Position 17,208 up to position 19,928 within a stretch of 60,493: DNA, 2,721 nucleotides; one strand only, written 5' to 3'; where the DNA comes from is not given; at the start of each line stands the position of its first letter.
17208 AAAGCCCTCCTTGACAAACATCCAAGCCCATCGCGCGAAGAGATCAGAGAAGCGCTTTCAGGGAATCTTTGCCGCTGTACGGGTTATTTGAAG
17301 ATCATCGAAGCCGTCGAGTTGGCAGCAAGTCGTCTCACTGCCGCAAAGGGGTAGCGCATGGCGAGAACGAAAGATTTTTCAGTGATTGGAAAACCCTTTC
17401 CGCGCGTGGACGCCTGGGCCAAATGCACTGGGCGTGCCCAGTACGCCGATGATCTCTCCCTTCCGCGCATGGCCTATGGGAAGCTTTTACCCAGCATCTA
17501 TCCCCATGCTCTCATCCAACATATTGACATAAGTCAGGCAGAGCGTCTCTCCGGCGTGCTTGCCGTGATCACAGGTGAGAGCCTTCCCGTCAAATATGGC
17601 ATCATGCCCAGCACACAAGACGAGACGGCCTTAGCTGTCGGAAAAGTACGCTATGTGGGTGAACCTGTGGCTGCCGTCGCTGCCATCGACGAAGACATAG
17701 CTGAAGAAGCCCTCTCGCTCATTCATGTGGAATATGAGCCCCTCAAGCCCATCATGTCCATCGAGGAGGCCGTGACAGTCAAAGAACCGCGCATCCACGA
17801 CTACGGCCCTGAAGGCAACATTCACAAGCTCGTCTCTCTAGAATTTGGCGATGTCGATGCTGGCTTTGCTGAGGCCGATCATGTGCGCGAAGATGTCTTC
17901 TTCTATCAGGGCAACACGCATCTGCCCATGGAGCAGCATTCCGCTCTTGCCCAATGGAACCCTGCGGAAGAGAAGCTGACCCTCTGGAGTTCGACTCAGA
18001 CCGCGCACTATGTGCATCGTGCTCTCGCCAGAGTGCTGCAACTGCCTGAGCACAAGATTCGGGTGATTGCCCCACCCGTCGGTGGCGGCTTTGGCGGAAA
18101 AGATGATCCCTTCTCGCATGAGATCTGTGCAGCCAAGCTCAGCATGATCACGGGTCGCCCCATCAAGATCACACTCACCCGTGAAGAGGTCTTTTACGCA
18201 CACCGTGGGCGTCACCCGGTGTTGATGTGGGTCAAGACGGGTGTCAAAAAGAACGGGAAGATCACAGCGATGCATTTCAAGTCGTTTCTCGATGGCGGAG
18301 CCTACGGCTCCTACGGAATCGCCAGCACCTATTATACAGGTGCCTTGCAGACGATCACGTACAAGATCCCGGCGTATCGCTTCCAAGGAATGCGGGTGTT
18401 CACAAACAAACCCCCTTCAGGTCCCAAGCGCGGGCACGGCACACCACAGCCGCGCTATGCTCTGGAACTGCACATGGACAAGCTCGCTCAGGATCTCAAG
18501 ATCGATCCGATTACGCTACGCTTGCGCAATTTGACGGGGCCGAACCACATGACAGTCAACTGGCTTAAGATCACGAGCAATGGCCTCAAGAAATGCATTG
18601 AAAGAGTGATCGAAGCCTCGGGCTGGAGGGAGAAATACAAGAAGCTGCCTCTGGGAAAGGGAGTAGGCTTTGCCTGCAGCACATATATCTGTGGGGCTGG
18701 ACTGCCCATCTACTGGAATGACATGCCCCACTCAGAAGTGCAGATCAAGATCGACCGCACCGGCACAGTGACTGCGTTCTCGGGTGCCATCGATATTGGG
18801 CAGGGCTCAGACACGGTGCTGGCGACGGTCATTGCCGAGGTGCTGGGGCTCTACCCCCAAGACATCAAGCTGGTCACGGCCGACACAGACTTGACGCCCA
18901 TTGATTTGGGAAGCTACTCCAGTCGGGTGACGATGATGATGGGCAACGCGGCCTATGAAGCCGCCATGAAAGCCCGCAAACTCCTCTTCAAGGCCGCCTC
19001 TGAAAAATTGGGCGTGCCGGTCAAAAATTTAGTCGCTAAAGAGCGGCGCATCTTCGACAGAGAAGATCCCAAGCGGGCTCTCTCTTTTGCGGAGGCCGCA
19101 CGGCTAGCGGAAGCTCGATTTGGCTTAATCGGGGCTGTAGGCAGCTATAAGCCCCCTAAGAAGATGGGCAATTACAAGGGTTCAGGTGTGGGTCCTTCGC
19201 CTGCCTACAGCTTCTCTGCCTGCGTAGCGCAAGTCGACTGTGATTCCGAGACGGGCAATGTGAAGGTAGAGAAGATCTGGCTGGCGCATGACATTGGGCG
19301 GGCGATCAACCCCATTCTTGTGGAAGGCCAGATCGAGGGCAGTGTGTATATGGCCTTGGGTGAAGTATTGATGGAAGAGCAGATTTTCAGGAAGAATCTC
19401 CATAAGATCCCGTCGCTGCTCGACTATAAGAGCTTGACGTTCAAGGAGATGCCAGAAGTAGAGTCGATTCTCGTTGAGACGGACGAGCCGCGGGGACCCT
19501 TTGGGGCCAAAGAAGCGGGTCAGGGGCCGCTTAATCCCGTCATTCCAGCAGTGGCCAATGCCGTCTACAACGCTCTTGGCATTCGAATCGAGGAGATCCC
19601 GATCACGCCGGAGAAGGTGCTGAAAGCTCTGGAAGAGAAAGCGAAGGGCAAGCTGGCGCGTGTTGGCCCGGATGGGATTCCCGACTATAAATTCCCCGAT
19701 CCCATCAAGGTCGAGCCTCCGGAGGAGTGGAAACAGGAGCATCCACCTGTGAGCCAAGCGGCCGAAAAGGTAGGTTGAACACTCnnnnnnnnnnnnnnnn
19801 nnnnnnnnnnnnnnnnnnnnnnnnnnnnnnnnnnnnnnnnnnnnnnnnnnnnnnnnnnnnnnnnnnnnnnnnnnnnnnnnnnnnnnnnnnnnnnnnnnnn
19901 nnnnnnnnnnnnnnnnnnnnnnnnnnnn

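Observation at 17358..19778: HcrA-like molybdoenzyme with the family's catalytic glutamate replaced by glutamine and a nearby new lysine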

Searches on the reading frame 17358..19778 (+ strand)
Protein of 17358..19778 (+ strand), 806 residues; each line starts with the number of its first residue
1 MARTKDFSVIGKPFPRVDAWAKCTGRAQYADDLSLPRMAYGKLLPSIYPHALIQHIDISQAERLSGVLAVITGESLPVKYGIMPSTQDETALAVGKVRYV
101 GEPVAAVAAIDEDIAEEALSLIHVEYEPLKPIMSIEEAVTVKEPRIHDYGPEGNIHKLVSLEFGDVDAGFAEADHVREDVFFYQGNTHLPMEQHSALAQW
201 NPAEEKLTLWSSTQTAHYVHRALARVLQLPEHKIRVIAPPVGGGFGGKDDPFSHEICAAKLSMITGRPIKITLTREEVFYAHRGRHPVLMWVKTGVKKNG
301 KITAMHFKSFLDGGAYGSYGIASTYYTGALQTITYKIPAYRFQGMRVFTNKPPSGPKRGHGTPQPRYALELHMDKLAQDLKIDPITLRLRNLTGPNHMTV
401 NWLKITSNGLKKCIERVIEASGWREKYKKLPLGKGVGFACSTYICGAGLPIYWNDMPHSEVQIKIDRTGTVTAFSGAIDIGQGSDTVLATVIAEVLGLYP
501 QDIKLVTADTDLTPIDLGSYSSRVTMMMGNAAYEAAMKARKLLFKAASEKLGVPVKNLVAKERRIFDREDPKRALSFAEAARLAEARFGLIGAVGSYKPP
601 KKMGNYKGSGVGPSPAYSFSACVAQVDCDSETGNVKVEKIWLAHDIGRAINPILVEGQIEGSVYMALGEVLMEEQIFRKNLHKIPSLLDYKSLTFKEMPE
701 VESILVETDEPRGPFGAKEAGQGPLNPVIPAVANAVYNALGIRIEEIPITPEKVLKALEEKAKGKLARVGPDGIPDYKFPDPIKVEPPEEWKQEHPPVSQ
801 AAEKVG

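Call 4: search_protein_families(library=pfam, proteins=[window:17358-19778:+])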
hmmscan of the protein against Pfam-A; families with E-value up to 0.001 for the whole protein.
window:17358-19778:+ (806 aa): 3 families
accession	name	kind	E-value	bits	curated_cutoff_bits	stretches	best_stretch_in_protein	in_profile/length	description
PF02738.23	MoCoBD_1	-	2.4e-80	269.6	27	1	150-392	5-244/244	Molybdopterin cofactor-binding domain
PF20256.3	MoCoBD_2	-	1e-64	219.2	27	1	420-699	8-283/283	Molybdopterin cofactor-binding domain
PF01315.27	Ald_Xan_dh_C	-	6.9e-30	104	31.3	1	24-130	1-110/110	Aldehyde oxidase and xanthine dehydrogenase, a/b hammerhead domain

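Call 5: search_solved_structures(query=window:17358-19778:+, show_alignments=3)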
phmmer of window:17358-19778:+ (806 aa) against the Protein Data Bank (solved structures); distinct sequences matched with E-value up to 0.001: 42.
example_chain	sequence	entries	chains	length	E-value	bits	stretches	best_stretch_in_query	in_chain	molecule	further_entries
1rm6_A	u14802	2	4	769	4.6e-182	610.8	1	8-761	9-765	4-hydroxybenzoyl-CoA reductase alpha subunit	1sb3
8uem_A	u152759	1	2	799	2.3e-93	317.4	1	24-762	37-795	Carbon monoxide dehydrogenase (Large chain), CoxL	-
7dqx_A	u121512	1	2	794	3.1e-85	290.6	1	18-757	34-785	6-hydroxypseudooxynicotine dehydrogenase complex subunit gamma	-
1t3q_B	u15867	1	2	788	1.1e-77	265.5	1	17-761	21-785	quinoline 2-oxidoreductase large subunit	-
1zxi_B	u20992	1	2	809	1.2e-77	265.4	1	15-740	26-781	Carbon monoxide dehydrogenase large chain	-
1n5w_B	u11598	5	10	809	1.2e-77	265.4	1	15-740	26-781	Carbon monoxide dehydrogenase large chain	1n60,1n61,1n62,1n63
3hrd_A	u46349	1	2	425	2.3e-71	244.7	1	5-416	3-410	Nicotinate dehydrogenase large molybdopterin subunit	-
5g5h_C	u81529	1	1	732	7.8e-66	226.4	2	7-546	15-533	Aldehyde oxidoreductase molybdenum-binding subunit PaoC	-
5g5g_C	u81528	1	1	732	1.3e-65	225.6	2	7-546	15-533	PUTATIVE XANTHINE DEHYDROGENASE YAGS FAD-BINDING SUBUNIT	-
1ffu_B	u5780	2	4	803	3.3e-61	211.1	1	23-760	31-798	CUTL, MOLYBDOPROTEIN OF CARBON MONOXIDE DEHYDROGENASE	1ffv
4zoh_A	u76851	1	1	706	4.8e-60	207.2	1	10-754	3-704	Putative oxidoreductase molybdopterin-binding subunit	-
1sij_A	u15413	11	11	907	1.2e-58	202.6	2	6-536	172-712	Aldehyde oxidoreductase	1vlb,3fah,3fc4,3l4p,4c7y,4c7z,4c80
5y6q_C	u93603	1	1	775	5.2e-57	197.2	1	11-755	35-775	Aldehyde oxidase large subunit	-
1jro_B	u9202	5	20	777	1.9e-56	195.3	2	10-395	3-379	xanthine dehydrogenase, chain B | XANTHINE DEHYDROGENASE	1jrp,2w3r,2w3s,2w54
2w55_B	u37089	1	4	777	3.5e-56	194.4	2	10-395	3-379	XANTHINE DEHYDROGENASE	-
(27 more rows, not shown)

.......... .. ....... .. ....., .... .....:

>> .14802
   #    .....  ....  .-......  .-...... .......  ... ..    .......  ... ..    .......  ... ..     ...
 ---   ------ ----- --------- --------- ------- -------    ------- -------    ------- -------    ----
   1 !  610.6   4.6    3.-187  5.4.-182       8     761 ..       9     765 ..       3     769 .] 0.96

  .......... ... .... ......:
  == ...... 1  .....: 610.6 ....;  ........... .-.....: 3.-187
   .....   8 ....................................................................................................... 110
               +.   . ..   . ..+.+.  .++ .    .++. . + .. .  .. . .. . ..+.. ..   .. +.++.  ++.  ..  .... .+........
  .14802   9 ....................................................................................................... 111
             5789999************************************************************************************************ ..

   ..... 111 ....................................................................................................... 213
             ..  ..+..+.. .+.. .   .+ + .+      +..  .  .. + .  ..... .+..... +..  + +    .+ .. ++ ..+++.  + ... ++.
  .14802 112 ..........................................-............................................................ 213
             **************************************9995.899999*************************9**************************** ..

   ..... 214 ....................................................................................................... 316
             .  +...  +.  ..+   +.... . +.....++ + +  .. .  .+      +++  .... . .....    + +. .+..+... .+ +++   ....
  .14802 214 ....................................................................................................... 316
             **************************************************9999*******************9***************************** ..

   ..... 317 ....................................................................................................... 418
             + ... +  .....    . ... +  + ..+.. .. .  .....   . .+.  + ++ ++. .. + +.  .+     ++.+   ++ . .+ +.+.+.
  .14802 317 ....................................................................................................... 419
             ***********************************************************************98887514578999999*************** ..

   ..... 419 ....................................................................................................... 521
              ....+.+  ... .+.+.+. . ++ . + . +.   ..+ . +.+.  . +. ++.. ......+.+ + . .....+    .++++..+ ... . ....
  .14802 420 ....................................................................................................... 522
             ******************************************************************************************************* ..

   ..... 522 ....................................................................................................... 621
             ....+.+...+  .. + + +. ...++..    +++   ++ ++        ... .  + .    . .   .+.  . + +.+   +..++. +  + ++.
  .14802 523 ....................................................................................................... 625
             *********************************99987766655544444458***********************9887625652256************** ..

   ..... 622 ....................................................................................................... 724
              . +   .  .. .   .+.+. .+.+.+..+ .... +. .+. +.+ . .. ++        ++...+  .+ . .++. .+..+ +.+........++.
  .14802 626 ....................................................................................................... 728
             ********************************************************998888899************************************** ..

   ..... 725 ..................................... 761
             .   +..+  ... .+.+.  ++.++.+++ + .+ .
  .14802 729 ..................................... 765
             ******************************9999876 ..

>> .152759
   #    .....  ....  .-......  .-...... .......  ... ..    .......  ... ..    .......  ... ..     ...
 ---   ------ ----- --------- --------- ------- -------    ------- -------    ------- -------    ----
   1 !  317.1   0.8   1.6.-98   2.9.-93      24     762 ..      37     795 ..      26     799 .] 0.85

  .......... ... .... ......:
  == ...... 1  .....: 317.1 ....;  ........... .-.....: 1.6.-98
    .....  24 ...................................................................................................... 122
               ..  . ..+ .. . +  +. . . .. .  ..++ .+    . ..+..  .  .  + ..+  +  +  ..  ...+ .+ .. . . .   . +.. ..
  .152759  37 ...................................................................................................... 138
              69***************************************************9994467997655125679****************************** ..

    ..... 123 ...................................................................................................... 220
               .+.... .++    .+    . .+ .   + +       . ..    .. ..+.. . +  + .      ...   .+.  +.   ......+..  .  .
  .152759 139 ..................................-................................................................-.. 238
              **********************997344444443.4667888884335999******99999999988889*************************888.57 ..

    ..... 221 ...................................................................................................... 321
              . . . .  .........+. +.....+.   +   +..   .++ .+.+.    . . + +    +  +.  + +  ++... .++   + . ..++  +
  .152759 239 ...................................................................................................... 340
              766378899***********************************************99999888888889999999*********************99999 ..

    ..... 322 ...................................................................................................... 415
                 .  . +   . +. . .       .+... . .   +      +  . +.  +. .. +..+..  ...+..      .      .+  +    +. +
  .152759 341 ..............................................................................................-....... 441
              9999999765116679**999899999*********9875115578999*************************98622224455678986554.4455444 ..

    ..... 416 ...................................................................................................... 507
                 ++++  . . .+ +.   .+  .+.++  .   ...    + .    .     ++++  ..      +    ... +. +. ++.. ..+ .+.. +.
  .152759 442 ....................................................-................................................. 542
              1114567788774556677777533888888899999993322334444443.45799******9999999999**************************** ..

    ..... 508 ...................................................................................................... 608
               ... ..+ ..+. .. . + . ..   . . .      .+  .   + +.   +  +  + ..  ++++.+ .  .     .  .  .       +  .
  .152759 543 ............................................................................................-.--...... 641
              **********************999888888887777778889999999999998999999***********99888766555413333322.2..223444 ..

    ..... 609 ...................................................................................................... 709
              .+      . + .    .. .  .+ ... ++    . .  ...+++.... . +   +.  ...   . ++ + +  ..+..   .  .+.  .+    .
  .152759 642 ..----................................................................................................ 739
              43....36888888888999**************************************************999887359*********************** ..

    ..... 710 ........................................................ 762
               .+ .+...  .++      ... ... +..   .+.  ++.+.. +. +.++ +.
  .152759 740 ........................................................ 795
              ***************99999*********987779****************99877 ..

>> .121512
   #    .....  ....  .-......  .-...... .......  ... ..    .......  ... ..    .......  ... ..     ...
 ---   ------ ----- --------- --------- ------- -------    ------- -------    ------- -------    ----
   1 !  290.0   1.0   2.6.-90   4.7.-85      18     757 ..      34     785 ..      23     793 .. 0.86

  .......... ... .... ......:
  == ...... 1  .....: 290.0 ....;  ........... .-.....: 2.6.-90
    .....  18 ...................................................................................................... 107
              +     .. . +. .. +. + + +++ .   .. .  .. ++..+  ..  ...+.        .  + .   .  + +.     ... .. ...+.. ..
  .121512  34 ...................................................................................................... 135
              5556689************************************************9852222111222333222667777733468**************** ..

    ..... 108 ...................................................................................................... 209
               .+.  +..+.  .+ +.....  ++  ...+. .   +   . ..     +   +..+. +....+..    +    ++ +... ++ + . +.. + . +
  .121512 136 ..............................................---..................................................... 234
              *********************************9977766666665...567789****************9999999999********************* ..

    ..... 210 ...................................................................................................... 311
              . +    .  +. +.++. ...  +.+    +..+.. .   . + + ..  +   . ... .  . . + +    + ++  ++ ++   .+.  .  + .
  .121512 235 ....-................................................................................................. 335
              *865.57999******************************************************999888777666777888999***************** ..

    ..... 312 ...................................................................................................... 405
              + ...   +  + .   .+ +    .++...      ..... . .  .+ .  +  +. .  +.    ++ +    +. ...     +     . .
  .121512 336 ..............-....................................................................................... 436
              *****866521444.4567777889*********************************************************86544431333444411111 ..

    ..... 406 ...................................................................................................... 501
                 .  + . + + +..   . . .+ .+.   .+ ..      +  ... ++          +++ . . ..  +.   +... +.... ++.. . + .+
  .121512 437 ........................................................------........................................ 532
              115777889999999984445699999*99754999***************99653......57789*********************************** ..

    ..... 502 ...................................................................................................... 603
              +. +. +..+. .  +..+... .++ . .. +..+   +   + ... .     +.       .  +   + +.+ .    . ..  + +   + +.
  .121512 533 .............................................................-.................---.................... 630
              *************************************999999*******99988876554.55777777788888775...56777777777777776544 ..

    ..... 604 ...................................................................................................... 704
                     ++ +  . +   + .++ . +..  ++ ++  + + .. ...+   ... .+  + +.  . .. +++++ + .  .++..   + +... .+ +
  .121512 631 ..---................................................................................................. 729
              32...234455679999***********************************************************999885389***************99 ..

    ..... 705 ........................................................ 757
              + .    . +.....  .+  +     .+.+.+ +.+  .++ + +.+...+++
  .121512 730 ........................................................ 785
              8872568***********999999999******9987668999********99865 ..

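Call 6: search_protein_families(library=ncbifam, proteins=[window:17358-19778:+])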
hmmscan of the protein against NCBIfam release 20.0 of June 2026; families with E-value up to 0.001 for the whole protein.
window:17358-19778:+ (806 aa): 13 families
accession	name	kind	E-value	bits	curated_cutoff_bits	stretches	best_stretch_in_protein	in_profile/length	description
TIGR03194.1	4hydrxCoA_A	equivalog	1.3e-260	867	994.55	1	15-758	2-746/746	4-hydroxybenzoyl-CoA reductase subunit alpha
NF043082.1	XdhA_XDHase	equivalog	1.1e-160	536.3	780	1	10-761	1-755/758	xanthine dehydrogenase subunit XdhA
NF007426.0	PRK09970.1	equivalog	6.7e-157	523.7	916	1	8-760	4-757/761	xanthine dehydrogenase molybdenum-binding subunit XdhA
TIGR03196.1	pucD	equivalog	3.2e-127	426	783.65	1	9-754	2-754/763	xanthine dehydrogenase subunit D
NF041018.1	glyceraldDH_alpha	equivalog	1.7e-117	393.7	790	1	9-755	2-741/741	glyceraldehyde dehydrogenase subunit alpha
TIGR03311.1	Se_dep_XDH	equivalog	3.5e-110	369.4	830.45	2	9-546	161-681/848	selenium-dependent xanthine dehydrogenase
TIGR03313.1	Se_sel_red_Mo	hypoth_equivalog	2.2e-107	359.9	1101.9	2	151-759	349-950/951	molybdopterin-dependent oxidoreductase Mo/Fe-S-binding subunit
NF040766.1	CODH_aero_grp5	exception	6e-107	358.7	950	1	9-754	4-781/785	aerobic carbon-monoxide dehydrogenase large subunit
NF045668.1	pterin_aldehy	equivalog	1.3e-94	318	1100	2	4-538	169-713/905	molybdopterin-dependent aldehyde oxidoreductase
TIGR02416.1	CO_dehy_Mo_lg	equivalog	5.4e-93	312.5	991.15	1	24-756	7-769/770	aerobic carbon-monoxide dehydrogenase large subunit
NF041671.1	peri_hyde_PaoC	equivalog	3.2e-88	296.9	1180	1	7-760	15-733/735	aldehyde oxidoreductase molybdenum-binding subunit PaoC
TIGR02965.1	xanthine_xdhB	equivalog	7.1e-78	262.5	849.5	1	19-759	10-755/758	xanthine dehydrogenase molybdopterin binding subunit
TIGR02969.1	mam_aldehyde_ox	subfamily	8.9e-47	159.3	1912.3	1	9-676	575-1213/1330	aldehyde oxidase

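Call 7: find_homologous_proteins(query=window:17358-19778:+, max_evalue=1e-50)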
Query window:17358-19778:+ (806 aa): 8000 proteins with E <= 1e-50 among 8000 candidates; the best 120 are listed.
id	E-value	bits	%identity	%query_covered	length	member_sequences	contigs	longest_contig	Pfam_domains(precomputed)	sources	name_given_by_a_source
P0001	0.0e+0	1850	100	100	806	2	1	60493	PF02738.24,PF20256.4,PF01315.28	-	-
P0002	0.0e+0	1674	91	98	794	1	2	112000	PF02738.24,PF20256.4,PF01315.28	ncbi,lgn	-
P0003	0.0e+0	1673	89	100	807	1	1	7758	PF02738.24,PF20256.4,PF01315.28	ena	-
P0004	0.0e+0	1653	90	98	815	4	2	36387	PF02738.24,PF20256.4,PF01315.28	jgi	-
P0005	0.0e+0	1521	82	98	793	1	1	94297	PF02738.24,PF20256.4,PF01315.28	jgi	jgi:4-hydroxybenzoyl-CoA reductase alpha subunit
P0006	0.0e+0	1519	82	98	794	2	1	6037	PF02738.24,PF20256.4,PF01315.28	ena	-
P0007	0.0e+0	1518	81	98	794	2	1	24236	PF02738.24,PF20256.4,PF01315.28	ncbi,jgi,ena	-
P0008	0.0e+0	1510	81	98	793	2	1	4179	PF02738.24,PF20256.4,PF01315.28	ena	-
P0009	0.0e+0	1452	77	98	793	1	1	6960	PF02738.24,PF20256.4,PF01315.28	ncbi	-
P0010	0.0e+0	1452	78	98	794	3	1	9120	PF02738.24,PF20256.4,PF01315.28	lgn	-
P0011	0.0e+0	1422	76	98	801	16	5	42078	PF02738.24,PF20256.4,PF01315.28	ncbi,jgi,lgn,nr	ncbi:4-hydroxybenzoyl-CoA reductase subunit alpha [bacterium HR24]|jgi:4-hydroxybenzoyl-CoA reductas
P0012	0.0e+0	1401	76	98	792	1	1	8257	PF02738.24,PF20256.4,PF01315.28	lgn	-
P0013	0.0e+0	1399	74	98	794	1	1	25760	PF02738.24,PF20256.4,PF01315.28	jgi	-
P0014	0.0e+0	1392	76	98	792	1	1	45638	PF02738.24,PF20256.4,PF01315.28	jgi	-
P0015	0.0e+0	1388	74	98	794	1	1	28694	PF02738.24,PF20256.4,PF01315.28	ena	-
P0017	0.0e+0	1383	75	98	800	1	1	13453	PF02738.24,PF20256.4,PF01315.28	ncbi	-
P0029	0.0e+0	1296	69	98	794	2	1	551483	PF02738.24,PF20256.4,PF01315.28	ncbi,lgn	-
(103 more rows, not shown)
